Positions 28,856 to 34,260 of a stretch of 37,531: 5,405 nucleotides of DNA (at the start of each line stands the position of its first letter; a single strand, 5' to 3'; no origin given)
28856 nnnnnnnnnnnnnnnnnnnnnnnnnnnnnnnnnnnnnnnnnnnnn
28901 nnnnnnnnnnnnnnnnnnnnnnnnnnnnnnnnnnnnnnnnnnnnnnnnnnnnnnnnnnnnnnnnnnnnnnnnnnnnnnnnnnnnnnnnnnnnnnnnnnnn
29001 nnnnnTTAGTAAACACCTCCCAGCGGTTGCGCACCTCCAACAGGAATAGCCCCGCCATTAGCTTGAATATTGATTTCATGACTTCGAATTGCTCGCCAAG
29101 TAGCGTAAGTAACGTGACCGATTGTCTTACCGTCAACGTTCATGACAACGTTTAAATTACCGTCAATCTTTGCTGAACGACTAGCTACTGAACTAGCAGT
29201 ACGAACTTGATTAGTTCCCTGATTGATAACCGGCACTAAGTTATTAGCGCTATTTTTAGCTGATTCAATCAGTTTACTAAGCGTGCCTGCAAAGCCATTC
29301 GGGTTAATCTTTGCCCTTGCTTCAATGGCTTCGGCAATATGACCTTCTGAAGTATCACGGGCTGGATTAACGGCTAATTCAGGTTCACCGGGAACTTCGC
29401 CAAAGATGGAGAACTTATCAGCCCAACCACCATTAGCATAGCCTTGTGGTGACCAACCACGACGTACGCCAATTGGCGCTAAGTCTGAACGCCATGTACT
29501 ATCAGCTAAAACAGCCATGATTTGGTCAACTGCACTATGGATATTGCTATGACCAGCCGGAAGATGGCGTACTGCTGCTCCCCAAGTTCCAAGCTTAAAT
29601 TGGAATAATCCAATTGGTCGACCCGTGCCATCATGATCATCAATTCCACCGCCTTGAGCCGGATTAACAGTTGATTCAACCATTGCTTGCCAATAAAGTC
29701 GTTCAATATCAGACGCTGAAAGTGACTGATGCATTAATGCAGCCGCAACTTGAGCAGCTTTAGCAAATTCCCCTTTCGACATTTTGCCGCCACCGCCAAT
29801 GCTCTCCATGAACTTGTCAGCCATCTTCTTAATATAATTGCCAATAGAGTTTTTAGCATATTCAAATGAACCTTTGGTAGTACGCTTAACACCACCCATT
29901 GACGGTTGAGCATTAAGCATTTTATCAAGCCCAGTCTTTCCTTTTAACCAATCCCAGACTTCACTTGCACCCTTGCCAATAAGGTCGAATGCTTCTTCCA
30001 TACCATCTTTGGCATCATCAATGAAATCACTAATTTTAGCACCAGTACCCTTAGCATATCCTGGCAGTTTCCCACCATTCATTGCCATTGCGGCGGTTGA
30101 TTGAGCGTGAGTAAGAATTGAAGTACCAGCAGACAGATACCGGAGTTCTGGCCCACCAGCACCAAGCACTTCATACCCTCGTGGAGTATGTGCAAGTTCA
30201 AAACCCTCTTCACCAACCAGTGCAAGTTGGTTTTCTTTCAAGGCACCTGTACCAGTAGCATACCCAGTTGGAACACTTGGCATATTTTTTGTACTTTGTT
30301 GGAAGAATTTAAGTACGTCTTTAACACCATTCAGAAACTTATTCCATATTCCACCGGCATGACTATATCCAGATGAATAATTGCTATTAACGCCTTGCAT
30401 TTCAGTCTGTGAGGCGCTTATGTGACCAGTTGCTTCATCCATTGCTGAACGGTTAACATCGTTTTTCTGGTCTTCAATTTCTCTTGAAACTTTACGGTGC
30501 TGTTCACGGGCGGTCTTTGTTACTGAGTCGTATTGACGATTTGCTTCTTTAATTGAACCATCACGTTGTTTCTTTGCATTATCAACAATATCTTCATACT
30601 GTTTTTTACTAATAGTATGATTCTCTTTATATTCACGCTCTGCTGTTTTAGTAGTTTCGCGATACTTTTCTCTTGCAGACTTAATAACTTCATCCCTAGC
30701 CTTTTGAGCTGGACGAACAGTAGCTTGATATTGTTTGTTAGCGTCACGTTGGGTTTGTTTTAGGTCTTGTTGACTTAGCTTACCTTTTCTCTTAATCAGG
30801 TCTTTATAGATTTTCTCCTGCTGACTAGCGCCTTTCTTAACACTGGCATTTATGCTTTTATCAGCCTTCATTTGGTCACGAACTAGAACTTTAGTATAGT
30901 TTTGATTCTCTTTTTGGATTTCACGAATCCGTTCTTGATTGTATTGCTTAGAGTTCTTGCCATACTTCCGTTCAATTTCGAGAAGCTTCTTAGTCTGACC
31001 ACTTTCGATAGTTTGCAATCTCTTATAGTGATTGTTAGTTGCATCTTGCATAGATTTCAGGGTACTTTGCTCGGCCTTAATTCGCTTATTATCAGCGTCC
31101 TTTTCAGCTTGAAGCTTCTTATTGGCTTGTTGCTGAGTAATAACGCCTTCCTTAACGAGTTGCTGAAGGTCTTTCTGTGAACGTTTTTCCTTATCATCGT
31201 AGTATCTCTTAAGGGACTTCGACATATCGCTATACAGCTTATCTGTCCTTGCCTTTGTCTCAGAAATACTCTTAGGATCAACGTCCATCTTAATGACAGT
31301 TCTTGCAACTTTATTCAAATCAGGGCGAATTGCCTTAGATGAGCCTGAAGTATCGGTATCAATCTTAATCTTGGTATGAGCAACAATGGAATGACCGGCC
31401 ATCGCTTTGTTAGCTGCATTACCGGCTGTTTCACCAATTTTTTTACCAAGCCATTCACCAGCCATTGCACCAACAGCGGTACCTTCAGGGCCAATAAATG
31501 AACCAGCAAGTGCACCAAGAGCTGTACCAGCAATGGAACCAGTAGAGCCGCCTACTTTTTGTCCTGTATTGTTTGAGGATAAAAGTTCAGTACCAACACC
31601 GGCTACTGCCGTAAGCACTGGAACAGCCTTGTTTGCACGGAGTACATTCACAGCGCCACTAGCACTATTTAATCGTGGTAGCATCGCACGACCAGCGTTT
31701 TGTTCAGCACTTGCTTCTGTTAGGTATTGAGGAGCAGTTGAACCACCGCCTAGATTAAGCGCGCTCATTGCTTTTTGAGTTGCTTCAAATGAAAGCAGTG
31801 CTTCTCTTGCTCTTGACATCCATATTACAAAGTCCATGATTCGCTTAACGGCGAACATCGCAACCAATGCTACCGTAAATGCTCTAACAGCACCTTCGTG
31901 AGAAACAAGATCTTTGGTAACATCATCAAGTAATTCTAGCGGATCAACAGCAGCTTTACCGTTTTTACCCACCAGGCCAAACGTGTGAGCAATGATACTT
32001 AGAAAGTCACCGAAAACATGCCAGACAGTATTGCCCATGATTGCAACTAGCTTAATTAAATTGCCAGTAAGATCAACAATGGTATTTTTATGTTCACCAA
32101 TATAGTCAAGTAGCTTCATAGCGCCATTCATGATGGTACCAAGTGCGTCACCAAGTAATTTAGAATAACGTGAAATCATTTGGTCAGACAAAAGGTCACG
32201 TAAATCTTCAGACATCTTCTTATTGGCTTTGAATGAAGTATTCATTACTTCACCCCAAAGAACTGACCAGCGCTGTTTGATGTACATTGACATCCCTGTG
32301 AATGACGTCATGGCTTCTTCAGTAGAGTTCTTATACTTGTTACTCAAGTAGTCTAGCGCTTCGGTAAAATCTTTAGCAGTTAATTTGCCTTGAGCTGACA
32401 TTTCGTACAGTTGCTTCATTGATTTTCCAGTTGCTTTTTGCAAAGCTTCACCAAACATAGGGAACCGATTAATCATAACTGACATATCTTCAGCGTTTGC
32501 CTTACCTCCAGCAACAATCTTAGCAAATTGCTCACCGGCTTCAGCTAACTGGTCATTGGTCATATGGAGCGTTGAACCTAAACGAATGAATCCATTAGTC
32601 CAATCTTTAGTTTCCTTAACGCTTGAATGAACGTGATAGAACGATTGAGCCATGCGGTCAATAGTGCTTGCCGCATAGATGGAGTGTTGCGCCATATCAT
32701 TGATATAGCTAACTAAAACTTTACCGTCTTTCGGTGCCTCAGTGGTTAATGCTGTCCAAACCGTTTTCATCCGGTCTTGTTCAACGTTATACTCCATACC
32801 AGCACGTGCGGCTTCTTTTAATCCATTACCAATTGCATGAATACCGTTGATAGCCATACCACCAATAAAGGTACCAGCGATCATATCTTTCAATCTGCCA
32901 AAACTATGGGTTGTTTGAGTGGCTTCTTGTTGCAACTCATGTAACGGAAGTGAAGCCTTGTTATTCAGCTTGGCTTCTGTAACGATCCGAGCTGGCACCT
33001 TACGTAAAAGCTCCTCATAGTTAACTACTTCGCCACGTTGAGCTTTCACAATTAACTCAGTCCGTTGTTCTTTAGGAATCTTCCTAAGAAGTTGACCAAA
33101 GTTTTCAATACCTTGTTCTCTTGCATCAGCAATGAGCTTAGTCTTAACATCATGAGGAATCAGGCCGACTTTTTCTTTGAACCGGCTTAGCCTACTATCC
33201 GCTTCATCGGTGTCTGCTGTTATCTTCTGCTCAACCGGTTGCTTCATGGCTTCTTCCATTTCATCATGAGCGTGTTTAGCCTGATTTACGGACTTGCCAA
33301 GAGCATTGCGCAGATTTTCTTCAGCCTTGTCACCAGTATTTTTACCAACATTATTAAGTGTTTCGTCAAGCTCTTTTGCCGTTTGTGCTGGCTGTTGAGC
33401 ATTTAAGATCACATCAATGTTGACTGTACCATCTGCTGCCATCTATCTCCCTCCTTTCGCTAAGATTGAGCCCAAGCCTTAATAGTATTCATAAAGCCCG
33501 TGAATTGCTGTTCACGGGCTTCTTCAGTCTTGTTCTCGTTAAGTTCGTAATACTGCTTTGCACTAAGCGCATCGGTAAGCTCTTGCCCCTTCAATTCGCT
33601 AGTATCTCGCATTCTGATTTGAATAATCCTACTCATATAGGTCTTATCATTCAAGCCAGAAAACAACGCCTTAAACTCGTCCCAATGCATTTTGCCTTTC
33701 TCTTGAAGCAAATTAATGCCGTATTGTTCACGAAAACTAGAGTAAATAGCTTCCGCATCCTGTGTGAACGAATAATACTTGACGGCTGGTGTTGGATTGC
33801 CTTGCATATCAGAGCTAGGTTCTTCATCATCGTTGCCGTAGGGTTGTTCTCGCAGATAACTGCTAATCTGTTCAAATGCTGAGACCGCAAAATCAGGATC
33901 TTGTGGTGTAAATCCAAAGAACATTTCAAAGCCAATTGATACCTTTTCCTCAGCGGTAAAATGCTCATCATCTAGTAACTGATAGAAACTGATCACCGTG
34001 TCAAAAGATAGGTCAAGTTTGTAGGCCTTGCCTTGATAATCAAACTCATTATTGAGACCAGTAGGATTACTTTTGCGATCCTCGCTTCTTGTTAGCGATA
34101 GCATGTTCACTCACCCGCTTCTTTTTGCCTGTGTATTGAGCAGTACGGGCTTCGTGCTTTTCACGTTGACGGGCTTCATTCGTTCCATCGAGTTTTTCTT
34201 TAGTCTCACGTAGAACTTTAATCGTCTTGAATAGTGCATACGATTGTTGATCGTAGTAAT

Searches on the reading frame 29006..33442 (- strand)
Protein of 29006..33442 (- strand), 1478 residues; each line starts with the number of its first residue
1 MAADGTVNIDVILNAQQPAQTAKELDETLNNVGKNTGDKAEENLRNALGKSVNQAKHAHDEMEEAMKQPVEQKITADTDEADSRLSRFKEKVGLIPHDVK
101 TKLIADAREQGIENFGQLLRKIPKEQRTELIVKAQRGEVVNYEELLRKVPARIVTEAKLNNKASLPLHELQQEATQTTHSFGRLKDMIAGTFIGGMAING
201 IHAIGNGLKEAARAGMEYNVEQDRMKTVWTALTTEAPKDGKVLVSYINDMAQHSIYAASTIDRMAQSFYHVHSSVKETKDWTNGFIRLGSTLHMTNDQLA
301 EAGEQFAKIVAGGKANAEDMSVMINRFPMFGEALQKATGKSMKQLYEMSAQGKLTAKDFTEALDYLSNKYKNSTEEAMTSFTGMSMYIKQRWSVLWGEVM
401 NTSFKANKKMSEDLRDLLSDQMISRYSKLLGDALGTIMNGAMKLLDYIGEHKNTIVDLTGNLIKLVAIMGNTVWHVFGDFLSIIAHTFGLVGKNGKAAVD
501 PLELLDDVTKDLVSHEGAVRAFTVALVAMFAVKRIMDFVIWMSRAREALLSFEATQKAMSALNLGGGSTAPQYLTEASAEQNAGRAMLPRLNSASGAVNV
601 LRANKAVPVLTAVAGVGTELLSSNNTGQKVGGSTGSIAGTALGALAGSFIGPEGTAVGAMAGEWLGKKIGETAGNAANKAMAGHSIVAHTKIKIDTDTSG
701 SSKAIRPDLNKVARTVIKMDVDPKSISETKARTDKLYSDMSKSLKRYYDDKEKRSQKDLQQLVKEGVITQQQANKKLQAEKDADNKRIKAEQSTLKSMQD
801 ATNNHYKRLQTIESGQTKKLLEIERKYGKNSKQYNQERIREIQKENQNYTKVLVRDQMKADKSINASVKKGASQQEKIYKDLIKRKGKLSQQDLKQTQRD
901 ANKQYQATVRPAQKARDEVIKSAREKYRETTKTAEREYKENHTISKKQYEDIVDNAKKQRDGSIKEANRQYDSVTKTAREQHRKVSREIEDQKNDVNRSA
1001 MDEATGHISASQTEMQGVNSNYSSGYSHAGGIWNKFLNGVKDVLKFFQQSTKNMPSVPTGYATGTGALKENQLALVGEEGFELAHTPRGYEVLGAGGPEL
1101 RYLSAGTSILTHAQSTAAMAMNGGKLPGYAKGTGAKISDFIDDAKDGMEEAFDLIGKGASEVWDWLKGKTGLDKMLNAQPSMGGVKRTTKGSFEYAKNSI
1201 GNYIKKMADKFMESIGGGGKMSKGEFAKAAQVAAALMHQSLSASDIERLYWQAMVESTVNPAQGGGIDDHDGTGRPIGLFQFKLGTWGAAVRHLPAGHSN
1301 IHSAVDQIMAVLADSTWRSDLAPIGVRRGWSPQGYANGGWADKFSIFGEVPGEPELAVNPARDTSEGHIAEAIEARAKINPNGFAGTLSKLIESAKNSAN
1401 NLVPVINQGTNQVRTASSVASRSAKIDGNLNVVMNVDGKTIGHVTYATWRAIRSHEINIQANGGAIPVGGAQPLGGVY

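Call 91: search_protein_families(library=pfam, max_evalue=0.00001, proteins=[window:29006-33442:-])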
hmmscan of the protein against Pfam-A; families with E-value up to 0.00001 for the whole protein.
window:29006-33442:- (1478 aa): 1 family
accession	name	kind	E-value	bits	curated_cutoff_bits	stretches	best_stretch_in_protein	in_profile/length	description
PF20155.4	TMP_3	-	9.9e-32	110.6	41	1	210-400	2-191/192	Tape measure protein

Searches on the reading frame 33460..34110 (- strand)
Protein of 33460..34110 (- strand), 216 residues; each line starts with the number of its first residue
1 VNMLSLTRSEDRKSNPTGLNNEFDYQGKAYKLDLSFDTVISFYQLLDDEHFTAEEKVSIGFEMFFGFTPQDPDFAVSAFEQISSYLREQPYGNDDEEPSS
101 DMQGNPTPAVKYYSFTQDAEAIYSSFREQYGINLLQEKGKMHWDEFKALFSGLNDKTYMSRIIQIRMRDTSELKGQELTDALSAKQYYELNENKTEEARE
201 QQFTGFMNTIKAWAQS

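Call 91: search_protein_families(library=pfam, max_evalue=0.00001, proteins=[window:33460-34110:-])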
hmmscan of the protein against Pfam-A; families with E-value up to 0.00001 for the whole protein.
window:33460-34110:- (216 aa): 1 family
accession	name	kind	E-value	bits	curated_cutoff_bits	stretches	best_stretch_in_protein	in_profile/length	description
PF06854.16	Phage_Gp15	-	5e-40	137.7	23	1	20-190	6-170/170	Bacteriophage Gp15 protein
